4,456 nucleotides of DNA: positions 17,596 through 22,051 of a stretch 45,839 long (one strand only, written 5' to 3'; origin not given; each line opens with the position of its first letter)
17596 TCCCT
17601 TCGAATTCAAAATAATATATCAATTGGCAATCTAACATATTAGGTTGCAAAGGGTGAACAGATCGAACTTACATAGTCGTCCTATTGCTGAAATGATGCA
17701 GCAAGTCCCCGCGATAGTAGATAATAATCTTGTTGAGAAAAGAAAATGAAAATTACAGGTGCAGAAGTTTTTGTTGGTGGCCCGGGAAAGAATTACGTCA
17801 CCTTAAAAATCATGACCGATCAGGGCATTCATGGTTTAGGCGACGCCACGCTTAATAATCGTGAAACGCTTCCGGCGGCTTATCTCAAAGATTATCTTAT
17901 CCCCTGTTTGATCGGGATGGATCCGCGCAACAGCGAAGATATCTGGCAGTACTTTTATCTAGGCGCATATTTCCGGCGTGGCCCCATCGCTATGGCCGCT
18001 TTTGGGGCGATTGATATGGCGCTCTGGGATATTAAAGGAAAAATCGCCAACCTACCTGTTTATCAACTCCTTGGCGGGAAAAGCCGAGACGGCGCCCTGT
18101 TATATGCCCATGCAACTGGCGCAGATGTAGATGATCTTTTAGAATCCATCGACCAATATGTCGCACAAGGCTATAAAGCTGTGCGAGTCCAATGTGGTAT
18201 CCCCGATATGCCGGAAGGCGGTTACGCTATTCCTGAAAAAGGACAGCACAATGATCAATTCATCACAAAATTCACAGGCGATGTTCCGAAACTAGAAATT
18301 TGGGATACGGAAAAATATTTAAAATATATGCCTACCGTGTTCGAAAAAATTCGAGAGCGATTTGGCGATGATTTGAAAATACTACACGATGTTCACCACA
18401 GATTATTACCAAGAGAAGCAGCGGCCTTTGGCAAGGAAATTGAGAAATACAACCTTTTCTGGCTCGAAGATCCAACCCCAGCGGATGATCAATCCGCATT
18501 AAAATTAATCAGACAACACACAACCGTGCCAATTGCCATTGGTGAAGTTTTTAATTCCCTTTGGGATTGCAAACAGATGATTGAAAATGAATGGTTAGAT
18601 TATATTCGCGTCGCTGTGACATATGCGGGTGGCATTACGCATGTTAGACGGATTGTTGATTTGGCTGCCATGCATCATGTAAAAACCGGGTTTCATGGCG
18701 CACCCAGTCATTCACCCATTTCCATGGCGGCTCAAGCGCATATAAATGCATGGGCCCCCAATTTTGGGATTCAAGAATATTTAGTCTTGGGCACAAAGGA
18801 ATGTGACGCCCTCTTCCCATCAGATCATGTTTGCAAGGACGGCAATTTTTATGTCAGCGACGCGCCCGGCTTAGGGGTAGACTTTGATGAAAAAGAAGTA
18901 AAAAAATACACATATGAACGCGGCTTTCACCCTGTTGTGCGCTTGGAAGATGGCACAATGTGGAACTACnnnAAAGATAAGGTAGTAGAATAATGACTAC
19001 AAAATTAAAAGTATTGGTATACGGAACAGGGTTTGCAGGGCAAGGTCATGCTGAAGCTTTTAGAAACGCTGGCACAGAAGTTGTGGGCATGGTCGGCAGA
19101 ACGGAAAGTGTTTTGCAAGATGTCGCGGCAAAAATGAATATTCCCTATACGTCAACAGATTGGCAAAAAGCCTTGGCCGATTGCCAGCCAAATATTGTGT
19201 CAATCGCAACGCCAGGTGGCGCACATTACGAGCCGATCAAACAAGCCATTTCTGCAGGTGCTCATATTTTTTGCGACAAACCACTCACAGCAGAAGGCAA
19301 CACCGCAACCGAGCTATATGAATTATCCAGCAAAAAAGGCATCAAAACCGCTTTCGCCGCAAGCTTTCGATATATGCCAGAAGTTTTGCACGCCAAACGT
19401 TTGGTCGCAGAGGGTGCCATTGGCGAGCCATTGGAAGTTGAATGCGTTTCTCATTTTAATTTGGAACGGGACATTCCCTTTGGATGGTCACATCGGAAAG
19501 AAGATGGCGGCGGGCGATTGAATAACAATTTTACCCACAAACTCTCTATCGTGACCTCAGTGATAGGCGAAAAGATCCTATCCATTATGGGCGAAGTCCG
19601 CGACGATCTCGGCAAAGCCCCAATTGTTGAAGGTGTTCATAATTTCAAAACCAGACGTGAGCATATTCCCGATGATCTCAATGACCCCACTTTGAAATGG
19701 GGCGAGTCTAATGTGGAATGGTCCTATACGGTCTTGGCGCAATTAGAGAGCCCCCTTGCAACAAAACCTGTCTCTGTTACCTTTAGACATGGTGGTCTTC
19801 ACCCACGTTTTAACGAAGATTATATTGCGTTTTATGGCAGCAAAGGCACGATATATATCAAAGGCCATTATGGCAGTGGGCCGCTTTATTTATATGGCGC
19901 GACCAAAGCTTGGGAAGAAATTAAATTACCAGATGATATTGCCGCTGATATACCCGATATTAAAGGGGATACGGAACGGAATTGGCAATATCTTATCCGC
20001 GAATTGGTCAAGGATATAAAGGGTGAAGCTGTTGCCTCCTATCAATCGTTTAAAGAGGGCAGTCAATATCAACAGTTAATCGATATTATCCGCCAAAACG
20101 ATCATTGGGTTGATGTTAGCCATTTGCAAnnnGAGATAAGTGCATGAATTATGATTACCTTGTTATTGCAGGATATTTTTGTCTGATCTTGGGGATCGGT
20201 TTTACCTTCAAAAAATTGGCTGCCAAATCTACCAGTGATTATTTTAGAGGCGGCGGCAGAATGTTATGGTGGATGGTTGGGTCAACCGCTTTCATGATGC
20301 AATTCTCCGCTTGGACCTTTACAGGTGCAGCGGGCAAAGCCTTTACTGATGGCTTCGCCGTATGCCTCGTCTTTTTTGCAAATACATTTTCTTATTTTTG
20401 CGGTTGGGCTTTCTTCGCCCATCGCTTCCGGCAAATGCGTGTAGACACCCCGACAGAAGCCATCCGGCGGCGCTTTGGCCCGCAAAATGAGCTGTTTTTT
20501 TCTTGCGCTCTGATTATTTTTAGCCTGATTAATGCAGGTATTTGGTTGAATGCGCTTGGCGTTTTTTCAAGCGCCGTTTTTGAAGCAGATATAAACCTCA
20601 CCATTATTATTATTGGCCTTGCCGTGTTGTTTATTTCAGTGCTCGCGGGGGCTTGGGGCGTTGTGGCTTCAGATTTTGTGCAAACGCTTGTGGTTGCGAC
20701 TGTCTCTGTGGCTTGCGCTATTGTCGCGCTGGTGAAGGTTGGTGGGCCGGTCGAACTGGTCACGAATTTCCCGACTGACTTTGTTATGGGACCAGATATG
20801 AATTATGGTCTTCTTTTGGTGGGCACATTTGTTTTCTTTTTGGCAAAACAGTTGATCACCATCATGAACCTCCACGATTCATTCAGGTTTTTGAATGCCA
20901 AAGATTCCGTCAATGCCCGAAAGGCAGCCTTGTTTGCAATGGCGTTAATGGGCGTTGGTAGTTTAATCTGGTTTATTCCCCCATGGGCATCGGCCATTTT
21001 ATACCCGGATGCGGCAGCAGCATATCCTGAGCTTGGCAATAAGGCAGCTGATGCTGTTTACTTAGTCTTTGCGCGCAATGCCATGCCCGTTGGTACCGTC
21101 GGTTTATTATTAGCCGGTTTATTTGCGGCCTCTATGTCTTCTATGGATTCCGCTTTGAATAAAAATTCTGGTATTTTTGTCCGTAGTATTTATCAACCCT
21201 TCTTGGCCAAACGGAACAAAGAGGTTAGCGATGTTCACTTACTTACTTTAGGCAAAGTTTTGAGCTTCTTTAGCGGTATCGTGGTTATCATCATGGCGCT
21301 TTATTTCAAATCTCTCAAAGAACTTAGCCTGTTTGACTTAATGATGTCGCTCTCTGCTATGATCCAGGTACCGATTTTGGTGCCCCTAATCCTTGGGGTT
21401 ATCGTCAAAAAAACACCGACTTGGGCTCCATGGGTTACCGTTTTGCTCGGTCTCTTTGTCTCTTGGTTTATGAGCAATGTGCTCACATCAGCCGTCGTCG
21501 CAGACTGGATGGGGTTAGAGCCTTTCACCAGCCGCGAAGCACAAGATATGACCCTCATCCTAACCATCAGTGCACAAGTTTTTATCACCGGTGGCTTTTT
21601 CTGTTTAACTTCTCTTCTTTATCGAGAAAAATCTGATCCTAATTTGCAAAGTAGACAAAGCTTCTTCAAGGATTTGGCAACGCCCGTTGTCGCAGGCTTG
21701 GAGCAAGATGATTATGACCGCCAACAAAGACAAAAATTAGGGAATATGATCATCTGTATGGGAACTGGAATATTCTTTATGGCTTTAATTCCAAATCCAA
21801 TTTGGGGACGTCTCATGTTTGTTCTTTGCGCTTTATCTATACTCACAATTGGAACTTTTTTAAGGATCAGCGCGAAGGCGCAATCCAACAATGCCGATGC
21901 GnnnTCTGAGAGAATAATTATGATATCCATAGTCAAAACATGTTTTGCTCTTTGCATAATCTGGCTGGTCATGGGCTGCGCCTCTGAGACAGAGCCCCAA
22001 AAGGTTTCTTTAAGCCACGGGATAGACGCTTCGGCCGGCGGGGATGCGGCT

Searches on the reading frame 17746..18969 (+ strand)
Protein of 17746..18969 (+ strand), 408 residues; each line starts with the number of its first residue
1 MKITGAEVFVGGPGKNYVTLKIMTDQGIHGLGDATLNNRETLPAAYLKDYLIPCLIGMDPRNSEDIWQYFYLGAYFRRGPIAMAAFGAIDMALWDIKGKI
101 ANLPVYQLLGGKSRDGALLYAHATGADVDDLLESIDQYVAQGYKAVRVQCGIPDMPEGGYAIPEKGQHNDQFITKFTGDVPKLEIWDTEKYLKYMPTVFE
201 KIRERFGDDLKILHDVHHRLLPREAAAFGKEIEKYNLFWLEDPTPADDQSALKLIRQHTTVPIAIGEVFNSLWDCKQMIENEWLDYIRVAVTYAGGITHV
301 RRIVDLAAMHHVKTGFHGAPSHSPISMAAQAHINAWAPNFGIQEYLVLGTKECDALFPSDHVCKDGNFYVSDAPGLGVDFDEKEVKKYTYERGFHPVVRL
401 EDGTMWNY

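Call 7: search_protein_families(library=pfam, proteins=[window:17746-18969:+])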
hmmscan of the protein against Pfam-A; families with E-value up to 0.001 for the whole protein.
window:17746-18969:+ (408 aa): 2 families
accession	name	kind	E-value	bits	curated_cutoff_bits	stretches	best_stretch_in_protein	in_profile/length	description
PF13378.12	MR_MLE_C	-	1.5e-49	169.2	29.4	1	132-383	3-218/219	Enolase C-terminal domain-like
PF02746.21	MR_MLE_N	-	3.1e-24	85.9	22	1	16-110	27-117/117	Mandelate racemase / muconate lactonizing enzyme, N-terminal domain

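Call 66: find_homologous_proteins(query=window:17746-18969:+, max_evalue=1e-80)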
Query window:17746-18969:+ (408 aa): 7975 proteins with E <= 1e-80 among 8000 candidates; the best 120 are listed.
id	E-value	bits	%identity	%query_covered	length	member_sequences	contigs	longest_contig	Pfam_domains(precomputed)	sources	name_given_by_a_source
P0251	4.4e-285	963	100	100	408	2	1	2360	PF13378.13,PF02746.22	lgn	-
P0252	6.9e-246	834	86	100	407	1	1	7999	PF13378.13,PF02746.22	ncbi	ncbi:MAG: D-mannonate dehydratase ManD [Maricaulaceae bacterium]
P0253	3.0e-242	822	84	100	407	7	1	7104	PF13378.13,PF02746.22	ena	-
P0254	9.9e-241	817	84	100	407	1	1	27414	PF13378.13,PF02746.22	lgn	-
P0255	1.4e-240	817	83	100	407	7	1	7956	PF13378.13,PF02746.22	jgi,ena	-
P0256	2.3e-239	813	83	100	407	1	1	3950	PF13378.13,PF02746.22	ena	-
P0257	1.3e-238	810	81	100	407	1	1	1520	PF13378.13,PF02746.22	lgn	-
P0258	4.0e-238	809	83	100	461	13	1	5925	PF13378.13,PF02746.22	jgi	jgi:mannonate dehydratase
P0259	4.0e-238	809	83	100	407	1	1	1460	PF13378.13,PF02746.22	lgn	-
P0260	7.9e-238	808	81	100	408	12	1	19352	PF13378.13,PF02746.22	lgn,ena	-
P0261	1.8e-237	807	82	100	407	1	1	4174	PF13378.13,PF02746.22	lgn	-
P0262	2.0e-237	806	83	100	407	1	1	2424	PF13378.13,PF02746.22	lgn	-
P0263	4.4e-236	802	82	100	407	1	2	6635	PF13378.13,PF02746.22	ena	-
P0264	8.8e-236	801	81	100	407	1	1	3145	PF13378.13,PF02746.22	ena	-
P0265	3.2e-235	799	84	100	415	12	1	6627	PF13378.13,PF02746.22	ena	-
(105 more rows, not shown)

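Call 67: find_encoding_contigs(protein=P0254, flank=10000, max_places=2)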
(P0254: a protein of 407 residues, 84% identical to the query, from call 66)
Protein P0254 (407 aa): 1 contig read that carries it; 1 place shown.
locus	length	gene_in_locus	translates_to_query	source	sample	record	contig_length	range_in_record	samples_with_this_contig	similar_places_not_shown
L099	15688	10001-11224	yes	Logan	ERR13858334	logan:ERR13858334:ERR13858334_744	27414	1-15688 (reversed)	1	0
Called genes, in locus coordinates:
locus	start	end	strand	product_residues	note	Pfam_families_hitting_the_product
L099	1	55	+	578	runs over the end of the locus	PF00474:SSF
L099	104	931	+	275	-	-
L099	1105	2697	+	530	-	PF00342:PGI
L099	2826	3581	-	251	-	PF00392:GntR, PF07729:FCD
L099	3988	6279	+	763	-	PF14592:Chondroitinas_B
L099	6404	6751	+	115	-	PF07883:Cupin_2, PF02311:AraC_binding (weak)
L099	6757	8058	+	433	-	PF00083:Sugar_tr (weak), PF07690:MFS_1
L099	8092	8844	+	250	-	PF00106:adh_short, PF08659:KR, PF23441:SDR, PF13561:adh_short_C2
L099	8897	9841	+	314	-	PF00294:PfkB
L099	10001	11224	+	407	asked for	PF02746:MR_MLE_N, PF13378:MR_MLE_C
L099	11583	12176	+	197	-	-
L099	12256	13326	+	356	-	PF23023:Anti-Pycsar_Apyc1, PF00753:Lactamase_B, PF12706:Lactamase_B_2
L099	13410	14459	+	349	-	PF13417:GST_N_3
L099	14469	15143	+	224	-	PF00881:Nitroreductase, PF14512:TM1586_NiRdase (faint)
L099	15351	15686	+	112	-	?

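Call 68: find_encoding_contigs(protein=P0252, flank=10000, max_places=2)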
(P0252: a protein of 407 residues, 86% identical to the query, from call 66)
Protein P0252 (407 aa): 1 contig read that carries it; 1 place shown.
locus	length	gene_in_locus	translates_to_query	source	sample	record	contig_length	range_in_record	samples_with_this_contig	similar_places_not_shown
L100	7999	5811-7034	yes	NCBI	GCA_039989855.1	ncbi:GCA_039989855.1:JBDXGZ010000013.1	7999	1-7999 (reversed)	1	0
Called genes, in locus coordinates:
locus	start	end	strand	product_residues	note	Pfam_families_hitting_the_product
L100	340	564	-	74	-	-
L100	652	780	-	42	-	-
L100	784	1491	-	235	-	PF03737:RraA-like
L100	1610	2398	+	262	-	PF00392:GntR, PF07729:FCD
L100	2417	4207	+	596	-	PF00474:SSF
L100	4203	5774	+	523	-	PF00171:Aldedh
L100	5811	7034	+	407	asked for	PF02746:MR_MLE_N, PF13378:MR_MLE_C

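Call 96: search_protein_families(library=ncbifam, proteins=[window:17746-18969:+], max_evalue=0.00001)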
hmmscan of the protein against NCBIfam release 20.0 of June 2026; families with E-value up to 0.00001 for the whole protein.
window:17746-18969:+ (408 aa): 12 families
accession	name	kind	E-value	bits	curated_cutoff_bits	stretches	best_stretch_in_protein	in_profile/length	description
NF043051.1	ManoateDhtManD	equivalog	1.4e-193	643.2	550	1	1-408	1-403/403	D-mannonate dehydratase ManD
NF011654.0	PRK15072.1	subfamily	8.7e-179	594.6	430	1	1-408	1-404/404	D-galactonate dehydratase family protein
NF010624.0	PRK14017.1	equivalog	7.5e-71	239.2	311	2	1-149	1-146/382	galactonate dehydratase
NF040790.2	glucon_galact_dh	equivalog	2.3e-46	158.4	750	2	190-391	172-372/390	bifunctional D-gluconate/D-galactonate dehydratase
NF047820.1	TalGalacDh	equivalog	2e-37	129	500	2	200-384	187-360/371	L-talarate/galactarate dehydratase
NF040866.1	AraD_Arch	equivalog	2.7e-34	118.8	650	2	200-389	184-370/372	arabinonate dehydratase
NF011968.0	PRK15440.1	equivalog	2.6e-27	95.7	393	2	191-385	191-388/395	L-rhamnonate dehydratase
NF043002.1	HProlDhtase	equivalog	9.3e-24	83.9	500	2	20-151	36-167/366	cis-3-hydroxy-L-proline dehydratase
TIGR02534.1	mucon_cyclo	subfamily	3.6e-23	82.2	334.95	2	201-389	179-366/368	muconate/chloromuconate family cycloisomerase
TIGR01928.1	menC_lowGC_arch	equivalog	2.9e-18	66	200.65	1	200-314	166-278/325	o-succinylbenzoate synthase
NF041118.1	A_G_epim_Thtga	equivalog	7.4e-15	54.9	500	1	208-334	180-306/341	L-Ala-D/L-Glu epimerase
TIGR01927.1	menC_gam_Gplu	equivalog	1.3e-07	31.2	130.55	1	197-308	142-254/307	o-succinylbenzoate synthase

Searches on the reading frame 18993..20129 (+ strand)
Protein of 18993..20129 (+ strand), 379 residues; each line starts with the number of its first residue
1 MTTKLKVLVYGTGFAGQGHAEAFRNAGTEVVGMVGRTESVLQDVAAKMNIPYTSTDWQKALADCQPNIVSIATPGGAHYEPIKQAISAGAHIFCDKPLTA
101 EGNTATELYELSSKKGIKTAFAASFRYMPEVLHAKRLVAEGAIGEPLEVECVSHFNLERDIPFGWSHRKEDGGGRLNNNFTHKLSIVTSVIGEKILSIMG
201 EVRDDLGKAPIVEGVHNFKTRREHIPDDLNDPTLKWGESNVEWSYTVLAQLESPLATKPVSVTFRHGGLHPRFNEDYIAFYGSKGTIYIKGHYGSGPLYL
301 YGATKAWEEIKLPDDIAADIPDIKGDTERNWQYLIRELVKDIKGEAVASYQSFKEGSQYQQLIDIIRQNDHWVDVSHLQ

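Call 7: search_protein_families(library=pfam, proteins=[window:18993-20129:+])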
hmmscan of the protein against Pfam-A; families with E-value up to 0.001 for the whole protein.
window:18993-20129:+ (379 aa): 4 families
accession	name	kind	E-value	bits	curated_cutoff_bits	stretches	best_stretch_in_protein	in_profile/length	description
PF01408.29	GFO_IDH_MocA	-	2.7e-21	76.9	24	1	5-117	1-114/120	Oxidoreductase family, NAD-binding Rossmann fold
PF22725.1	GFO_IDH_MocA_C3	-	2.7e-11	44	27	1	132-287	2-123/124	GFO/IDH/MocA C-terminal domain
PF02894.22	GFO_IDH_MocA_C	-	2.7e-06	27.8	22.9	1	135-370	1-210/218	Oxidoreductase family, C-terminal alpha/beta domain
PF22685.1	Gal80p_C-like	-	5.7e-06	27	29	1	129-290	1-151/152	Gal80p, C-terminal domain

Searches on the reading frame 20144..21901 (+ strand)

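Call 7: search_protein_families(library=pfam, proteins=[window:20144-21901:+])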
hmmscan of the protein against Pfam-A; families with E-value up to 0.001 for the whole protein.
window:20144-21901:+ (586 aa): 1 family
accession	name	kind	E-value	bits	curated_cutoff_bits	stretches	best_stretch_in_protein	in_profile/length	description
PF00474.23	SSF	-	2.7e-30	106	22.8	1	33-424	1-394/406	Sodium:solute symporter family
